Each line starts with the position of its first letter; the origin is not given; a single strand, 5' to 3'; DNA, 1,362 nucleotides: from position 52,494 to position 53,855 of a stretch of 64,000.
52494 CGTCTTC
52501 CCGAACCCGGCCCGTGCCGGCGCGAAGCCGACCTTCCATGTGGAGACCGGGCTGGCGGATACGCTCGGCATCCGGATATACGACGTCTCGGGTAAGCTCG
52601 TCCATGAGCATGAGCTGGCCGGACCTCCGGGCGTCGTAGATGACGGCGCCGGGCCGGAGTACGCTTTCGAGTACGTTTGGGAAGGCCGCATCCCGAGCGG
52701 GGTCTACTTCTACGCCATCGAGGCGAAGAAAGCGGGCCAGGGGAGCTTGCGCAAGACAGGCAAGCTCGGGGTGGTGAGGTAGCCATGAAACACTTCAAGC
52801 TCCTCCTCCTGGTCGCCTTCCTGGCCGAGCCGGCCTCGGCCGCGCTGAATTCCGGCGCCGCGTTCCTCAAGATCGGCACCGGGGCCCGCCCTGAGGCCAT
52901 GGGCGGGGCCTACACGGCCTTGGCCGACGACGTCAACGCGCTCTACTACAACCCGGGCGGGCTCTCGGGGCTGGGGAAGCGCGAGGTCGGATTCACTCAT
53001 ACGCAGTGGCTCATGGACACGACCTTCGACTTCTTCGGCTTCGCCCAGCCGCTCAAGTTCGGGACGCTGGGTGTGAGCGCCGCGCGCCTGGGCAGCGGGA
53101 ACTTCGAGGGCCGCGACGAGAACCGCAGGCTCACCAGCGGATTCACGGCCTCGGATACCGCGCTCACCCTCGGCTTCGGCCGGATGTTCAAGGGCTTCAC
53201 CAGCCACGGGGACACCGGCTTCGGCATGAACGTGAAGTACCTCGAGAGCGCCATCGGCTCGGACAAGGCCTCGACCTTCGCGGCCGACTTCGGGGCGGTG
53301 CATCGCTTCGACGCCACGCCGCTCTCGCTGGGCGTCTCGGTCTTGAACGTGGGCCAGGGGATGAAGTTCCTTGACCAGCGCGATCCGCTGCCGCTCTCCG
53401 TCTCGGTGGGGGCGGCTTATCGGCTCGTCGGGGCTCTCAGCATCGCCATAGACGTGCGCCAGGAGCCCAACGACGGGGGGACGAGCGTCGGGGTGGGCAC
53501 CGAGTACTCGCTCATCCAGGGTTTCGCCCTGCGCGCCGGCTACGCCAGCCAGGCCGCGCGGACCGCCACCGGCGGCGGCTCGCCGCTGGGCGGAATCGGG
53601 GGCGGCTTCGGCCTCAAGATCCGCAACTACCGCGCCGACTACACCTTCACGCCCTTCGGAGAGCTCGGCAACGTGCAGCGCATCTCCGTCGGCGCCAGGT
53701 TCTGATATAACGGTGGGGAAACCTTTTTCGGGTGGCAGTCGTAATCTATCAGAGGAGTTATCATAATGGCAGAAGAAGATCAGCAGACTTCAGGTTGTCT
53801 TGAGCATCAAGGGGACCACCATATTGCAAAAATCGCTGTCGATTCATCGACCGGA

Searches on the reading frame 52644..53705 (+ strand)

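Call 28: search_protein_families(library=pfam, proteins=[window:52644-53705:+], max_evalue=0.001)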
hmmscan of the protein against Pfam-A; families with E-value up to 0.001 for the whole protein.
window:52644-53705:+ (353 aa): 1 family
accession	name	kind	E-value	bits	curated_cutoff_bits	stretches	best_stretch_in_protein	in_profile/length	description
PF03687.19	UPF0164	-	1.3e-08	34.5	21.4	1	75-182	44-145/325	Uncharacterised protein family (UPF0164)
